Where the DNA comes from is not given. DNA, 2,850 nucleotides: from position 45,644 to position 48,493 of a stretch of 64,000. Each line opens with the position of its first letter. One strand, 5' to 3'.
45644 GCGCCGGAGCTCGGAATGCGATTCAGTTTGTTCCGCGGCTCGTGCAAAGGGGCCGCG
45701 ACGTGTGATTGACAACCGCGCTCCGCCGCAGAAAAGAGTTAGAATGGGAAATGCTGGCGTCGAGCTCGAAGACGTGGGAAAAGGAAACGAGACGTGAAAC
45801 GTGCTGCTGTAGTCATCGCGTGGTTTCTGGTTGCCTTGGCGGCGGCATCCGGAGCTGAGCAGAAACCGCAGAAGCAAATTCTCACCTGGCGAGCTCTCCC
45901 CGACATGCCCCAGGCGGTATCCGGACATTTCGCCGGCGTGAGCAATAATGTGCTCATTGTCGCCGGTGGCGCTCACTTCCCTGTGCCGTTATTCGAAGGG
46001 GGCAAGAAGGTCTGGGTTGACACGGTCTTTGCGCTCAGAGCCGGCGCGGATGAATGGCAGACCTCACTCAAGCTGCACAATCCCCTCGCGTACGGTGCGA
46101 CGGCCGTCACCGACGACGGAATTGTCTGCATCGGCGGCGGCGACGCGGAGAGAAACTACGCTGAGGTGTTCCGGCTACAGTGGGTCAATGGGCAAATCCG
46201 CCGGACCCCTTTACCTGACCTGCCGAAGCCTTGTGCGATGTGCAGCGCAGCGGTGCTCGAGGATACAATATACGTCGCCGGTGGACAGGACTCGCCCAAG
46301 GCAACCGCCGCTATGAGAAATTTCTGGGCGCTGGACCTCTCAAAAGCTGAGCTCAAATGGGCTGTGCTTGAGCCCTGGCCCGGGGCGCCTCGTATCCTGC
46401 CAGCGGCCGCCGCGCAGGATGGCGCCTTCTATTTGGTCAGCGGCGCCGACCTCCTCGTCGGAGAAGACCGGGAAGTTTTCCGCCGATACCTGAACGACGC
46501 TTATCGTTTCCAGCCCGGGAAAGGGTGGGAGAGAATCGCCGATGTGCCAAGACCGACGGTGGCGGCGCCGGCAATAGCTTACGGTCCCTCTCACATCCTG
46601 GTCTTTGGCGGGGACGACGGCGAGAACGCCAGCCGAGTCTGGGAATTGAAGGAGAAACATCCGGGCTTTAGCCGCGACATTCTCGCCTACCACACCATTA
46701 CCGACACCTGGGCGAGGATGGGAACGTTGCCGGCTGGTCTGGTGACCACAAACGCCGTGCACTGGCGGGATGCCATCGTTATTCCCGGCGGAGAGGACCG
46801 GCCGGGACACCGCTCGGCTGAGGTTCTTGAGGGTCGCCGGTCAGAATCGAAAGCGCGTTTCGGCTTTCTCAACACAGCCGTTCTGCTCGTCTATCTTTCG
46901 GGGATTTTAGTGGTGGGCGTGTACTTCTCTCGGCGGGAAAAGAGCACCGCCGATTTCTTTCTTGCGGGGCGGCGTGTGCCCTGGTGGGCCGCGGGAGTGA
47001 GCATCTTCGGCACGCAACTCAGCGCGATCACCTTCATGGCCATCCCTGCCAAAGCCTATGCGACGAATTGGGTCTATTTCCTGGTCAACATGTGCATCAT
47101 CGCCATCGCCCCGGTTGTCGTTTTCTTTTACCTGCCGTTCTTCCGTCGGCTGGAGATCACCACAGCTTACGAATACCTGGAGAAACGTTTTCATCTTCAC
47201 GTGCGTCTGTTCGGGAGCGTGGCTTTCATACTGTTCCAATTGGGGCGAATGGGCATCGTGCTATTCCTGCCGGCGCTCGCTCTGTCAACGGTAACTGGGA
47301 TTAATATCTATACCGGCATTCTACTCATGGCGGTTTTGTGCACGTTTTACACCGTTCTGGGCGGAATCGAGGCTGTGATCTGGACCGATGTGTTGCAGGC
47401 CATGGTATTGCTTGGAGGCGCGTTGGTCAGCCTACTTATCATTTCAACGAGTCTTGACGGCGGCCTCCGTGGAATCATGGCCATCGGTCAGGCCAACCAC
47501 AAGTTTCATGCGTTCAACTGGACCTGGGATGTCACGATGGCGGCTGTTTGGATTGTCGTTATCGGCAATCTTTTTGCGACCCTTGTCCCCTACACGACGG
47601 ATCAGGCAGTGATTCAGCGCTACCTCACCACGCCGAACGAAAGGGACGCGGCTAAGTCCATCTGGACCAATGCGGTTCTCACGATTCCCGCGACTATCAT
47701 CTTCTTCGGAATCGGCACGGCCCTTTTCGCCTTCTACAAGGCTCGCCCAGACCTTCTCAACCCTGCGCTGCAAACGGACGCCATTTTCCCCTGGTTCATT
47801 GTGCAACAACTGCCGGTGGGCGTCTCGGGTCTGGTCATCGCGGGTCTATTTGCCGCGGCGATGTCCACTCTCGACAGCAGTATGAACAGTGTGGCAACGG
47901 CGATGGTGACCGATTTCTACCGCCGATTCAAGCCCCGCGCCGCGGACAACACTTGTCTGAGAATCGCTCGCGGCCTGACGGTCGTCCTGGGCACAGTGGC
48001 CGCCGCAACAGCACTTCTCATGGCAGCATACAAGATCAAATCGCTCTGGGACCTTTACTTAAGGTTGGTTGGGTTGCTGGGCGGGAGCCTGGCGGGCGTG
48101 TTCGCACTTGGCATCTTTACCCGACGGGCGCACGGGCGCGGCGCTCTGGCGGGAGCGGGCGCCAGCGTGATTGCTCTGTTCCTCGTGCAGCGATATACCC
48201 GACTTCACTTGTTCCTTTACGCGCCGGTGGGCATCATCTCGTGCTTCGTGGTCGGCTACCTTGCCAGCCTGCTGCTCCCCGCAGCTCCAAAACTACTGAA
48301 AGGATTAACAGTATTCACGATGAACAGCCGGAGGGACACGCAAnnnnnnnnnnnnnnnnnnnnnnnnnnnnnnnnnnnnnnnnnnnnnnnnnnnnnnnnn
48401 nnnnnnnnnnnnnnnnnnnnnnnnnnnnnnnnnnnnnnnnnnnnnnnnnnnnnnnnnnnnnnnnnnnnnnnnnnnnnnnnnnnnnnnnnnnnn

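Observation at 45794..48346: NanM-mutarotase::sodium-solute-symporter fusion heading a sialic acid locus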

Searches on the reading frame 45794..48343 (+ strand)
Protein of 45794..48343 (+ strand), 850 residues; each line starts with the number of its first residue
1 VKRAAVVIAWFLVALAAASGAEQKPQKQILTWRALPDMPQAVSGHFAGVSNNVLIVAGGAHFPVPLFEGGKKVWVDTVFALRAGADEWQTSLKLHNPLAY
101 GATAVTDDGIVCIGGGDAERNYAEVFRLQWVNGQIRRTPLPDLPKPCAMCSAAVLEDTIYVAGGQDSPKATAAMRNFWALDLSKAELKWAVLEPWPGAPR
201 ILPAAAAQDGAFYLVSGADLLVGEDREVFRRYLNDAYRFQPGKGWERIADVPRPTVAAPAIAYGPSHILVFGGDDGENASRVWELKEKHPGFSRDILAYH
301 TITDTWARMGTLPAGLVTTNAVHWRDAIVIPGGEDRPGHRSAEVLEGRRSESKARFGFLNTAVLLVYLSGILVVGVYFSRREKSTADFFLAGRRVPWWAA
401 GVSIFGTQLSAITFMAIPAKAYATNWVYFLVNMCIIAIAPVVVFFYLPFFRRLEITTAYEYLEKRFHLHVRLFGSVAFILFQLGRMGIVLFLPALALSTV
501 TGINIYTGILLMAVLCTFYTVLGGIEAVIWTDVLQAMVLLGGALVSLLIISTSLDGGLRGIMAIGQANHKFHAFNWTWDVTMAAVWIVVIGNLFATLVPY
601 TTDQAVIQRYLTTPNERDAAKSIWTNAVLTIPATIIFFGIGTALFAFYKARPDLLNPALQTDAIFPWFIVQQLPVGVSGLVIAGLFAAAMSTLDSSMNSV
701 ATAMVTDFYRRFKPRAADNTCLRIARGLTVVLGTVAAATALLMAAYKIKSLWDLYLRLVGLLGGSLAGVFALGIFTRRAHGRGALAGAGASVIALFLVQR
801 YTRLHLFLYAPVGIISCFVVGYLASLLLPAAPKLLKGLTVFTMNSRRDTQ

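Call 5: search_protein_families(library=pfam, proteins=[window:45794-48343:+], max_evalue=0.01)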
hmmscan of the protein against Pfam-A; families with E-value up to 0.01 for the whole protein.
window:45794-48343:+ (850 aa): 10 families
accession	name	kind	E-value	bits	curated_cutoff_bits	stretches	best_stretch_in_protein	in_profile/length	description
PF00474.23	SSF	-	1.1e-46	160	22.8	1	388-787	1-402/406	Sodium:solute symporter family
PF24996.1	NANM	-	2.2e-32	112.7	45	2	141-352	2-225/350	N-acetylneuraminate epimerase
PF24681.1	Kelch_KLHDC2_KLHL20_DRC7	-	1e-15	58.1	50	2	142-329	46-217/221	KLHDC2/KLHL20/DRC7 Kelch-repeats domain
PF01344.31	Kelch_1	-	9e-12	44.7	20.1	1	146-184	1-36/46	Kelch motif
PF13415.12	Kelch_3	-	1.3e-11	44.8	22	0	157-205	2-45/48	Galactose oxidase, central domain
PF13964.12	Kelch_6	-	2.1e-10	40.6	25.3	0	148-182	3-35/50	Kelch motif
PF24981.1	Beta-prop_ATRN-LZTR1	-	2.2e-10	40.7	50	1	151-335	44-221/289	Attractin/LZTR1 beta-propeller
PF25210.1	Kelch_FKB95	-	8e-05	22.8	70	0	100-217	35-149/268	FKB95, Kelch-repeats domain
PF13418.12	Kelch_4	-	8.2e-05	22.9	21.6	0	156-183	12-37/49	Galactose oxidase, central domain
PF07646.21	Kelch_2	-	0.0027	18.1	21.3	0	268-313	14-48/48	Kelch motif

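Call 6: search_protein_families(library=ncbifam, proteins=[window:45794-48343:+], max_evalue=0.01)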
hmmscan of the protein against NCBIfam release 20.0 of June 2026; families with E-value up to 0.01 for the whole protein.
window:45794-48343:+ (850 aa): 13 families
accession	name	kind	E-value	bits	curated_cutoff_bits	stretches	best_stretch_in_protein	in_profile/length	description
TIGR00813.1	sss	superfamily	1.4e-76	258.2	184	1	388-790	1-410/411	sodium/solute symporter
NF007790.0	PRK10484.1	equivalog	3.5e-37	128.4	401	1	368-815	13-468/527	solute:sodium symporter family transporter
TIGR03548.1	mutarot_permut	subfamily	1.9e-33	116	243.2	1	42-275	4-233/323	cyclically-permuted mutarotase family protein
NF010730.0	PRK14131.1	subfamily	1.2e-32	113.1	416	3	138-274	28-156/384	N-acetylneuraminate epimerase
TIGR03547.1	muta_rot_YjhT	subfamily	9.6e-30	103.9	256.35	3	140-276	1-129/346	YjhT family mutarotase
TIGR02121.1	Na_Pro_sym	equivalog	2e-25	89.5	515.5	1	363-829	6-470/488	sodium/proline symporter PutP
TIGR02119.1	panF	equivalog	6.4e-22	78.2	328.05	1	364-805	7-448/471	sodium/pantothenate symporter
TIGR03648.1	Na_symport_lg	subfamily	3.9e-20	71.8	320.75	2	670-802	355-484/547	VC_2705 family sodium/solute symporter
NF006903.2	PRK09395.1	subfamily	6.5e-13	47.9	750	1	358-794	35-474/552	cation/acetate symporter ActP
NF009135.0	PRK12488.1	subfamily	1.2e-09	37.4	850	1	361-795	35-472/549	cation/acetate symporter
TIGR02711.1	symport_actP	equivalog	1.8e-07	30.3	1099.25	1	362-789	36-466/549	cation/acetate symporter ActP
NF011948.0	PRK15419.1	equivalog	2.6e-06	26.6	955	1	363-820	10-466/502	sodium/proline symporter PutP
NF058657.1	MncbAcdTpMctC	equivalog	4.2e-06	25.5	670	1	358-793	6-447/527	monocarboxylic acid transporter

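Call 7: find_homologous_proteins(query=window:45794-48343:+, max_evalue=1e-10)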
Query window:45794-48343:+ (850 aa): 5083 proteins with E <= 1e-10 among 8000 candidates; the best 120 are listed.
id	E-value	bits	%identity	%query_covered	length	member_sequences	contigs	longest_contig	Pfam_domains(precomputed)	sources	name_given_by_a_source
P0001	0.0e+0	1834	100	96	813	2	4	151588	PF24996.1,PF13964.13,PF24681.2,PF13415.13,PF24981.2,PF01344.32,PF00474.24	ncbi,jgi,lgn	-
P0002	0.0e+0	1572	80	100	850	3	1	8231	PF24996.1,PF13418.13,PF13964.13,PF24681.2,PF13415.13,PF24981.2,PF01344.32,PF00474.24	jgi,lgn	-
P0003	0.0e+0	1479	76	100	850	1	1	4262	PF24996.1,PF13418.13,PF13964.13,PF24681.2,PF13415.13,PF24981.2,PF01344.32,PF00474.24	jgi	-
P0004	0.0e+0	1447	73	100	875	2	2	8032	PF24996.1,PF13964.13,PF24681.2,PF13415.13,PF24981.2,PF01344.32,PF00474.24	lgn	-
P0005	0.0e+0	1445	75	97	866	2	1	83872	PF24996.1,PF07646.22,PF13964.13,PF24681.2,PF13415.13,PF24981.2,PF01344.32,PF00474.24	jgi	-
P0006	0.0e+0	1441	75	98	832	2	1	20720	PF24996.1,PF07646.22,PF13418.13,PF13964.13,PF24681.2,PF13415.13,PF24981.2,PF01344.32,PF00474.24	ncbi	-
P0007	0.0e+0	1417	72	100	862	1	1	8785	PF24996.1,PF13964.13,PF24681.2,PF13415.13,PF01344.32,PF00474.24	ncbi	-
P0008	0.0e+0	1402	72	100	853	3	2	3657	PF24996.1,PF13418.13,PF13964.13,PF24681.2,PF13415.13,PF01344.32,PF00474.24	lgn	-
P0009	0.0e+0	1394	70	99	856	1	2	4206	PF24996.1,PF13964.13,PF24681.2,PF13415.13,PF24981.2,PF01344.32,PF00474.24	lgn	-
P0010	0.0e+0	1325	67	100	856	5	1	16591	PF24996.1,PF13964.13,PF24681.2,PF13415.13,PF01344.32,PF00474.24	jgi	-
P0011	0.0e+0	1255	66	99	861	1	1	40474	PF24996.1,PF13964.13,PF24681.2,PF13415.13,PF01344.32,PF00474.24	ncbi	ncbi:MAG: sodium/solute symporter [Armatimonadota bacterium]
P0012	0.0e+0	1255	65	99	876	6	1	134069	PF24996.1,PF24681.2,PF13415.13,PF01344.32,PF00474.24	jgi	-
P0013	0.0e+0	1249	65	100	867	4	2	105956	PF24996.1,PF13418.13,PF13964.13,PF24681.2,PF13415.13,PF01344.32,PF00474.24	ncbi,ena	-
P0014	0.0e+0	1247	63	100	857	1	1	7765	PF24996.1,PF13964.13,PF24681.2,PF13415.13,PF24981.2,PF01344.32,PF00474.24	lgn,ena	-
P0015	0.0e+0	1242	67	96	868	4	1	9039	PF24996.1,PF13964.13,PF24681.2,PF13415.13,PF24981.2,PF01344.32,PF00474.24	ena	-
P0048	0.0e+0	1149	62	96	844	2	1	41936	PF24996.1,PF13964.13,PF24681.2,PF13415.13,PF24981.2,PF01344.32,PF00474.24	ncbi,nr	ncbi:sodium/solute symporter [candidate division KSB1 bacterium]|nr:sodium/solute symporter [candida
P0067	0.0e+0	1118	59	100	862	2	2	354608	PF24996.1,PF07646.22,PF13964.13,PF24681.2,PF13415.13,PF24981.2,PF01344.32,PF00474.24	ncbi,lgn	ncbi:MAG: sodium/solute symporter [Blastocatellales bacterium]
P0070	0.0e+0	1113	59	97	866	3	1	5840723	PF24996.1,PF24681.2,PF13415.13,PF01344.32,PF00474.24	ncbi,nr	ncbi:MAG: sodium/solute symporter [Phycisphaerales bacterium]|nr:MAG: sodium/solute symporter [Phyci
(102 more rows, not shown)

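Call 14: find_encoding_contigs(protein=P0001, flank=10000, max_places=4)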
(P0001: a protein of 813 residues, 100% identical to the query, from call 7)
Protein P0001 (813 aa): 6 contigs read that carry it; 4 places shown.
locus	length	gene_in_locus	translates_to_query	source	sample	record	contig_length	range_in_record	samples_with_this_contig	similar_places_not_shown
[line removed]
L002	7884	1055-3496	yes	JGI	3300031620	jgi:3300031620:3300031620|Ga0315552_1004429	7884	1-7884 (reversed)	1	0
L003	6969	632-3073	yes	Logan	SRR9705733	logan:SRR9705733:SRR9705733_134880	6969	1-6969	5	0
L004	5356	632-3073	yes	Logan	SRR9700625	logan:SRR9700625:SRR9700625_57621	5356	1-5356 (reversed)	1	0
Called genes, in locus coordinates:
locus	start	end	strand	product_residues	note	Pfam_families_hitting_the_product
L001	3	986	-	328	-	?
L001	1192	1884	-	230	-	PF13191:AAA_16 (weak), PF00005:ABC_tran, PF13304:AAA_21 (faint)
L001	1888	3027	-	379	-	PF02687:FtsX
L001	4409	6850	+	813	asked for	PF01344:Kelch_1 (faint), PF13415:Beta-prop_FBX42 (weak), PF24681:Kelch_KLHDC2_KLHL20_DRC7 (weak), PF24996:NANM, PF13964:Beta-prop_Calicin (weak), PF24681:Kelch_KLHDC2_KLHL20_DRC7, PF24996:NANM, PF00474:SSF, +1 more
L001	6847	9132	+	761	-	PF13088:BNR_2 (weak), PF24316:Tli3 (faint), PF25852:DUF6242_C (faint), PF02012:BNR (faint), PF15902:Sortilin-Vps10 (faint), PF13088:BNR_2, PF13859:BNR_3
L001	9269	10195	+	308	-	PF00701:DHDPS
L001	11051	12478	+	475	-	PF02934:GatB_N, PF02637:GatB_Yqey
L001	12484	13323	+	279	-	PF17848:Zn_ribbon_ACC (weak), PF01039:Carboxyl_trans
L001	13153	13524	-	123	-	?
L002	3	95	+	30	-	?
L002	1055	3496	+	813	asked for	PF01344:Kelch_1 (faint), PF13415:Beta-prop_FBX42 (weak), PF24681:Kelch_KLHDC2_KLHL20_DRC7 (weak), PF24996:NANM, PF13964:Beta-prop_Calicin (weak), PF24681:Kelch_KLHDC2_KLHL20_DRC7, PF24996:NANM, PF00474:SSF, +1 more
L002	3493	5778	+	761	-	PF13088:BNR_2 (weak), PF24316:Tli3 (faint), PF25852:DUF6242_C (faint), PF02012:BNR (faint), PF15902:Sortilin-Vps10 (faint), PF13088:BNR_2, PF13859:BNR_3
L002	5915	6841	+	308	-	PF00701:DHDPS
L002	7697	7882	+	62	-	?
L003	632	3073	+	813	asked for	PF01344:Kelch_1 (faint), PF13415:Beta-prop_FBX42 (weak), PF24681:Kelch_KLHDC2_KLHL20_DRC7 (weak), PF24996:NANM, PF13964:Beta-prop_Calicin (weak), PF24681:Kelch_KLHDC2_KLHL20_DRC7, PF24996:NANM, PF00474:SSF, +1 more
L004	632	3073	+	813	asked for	PF01344:Kelch_1 (faint), PF13415:Beta-prop_FBX42 (weak), PF24681:Kelch_KLHDC2_KLHL20_DRC7 (weak), PF24996:NANM, PF13964:Beta-prop_Calicin (weak), PF24681:Kelch_KLHDC2_KLHL20_DRC7, PF24996:NANM, PF00474:SSF, +1 more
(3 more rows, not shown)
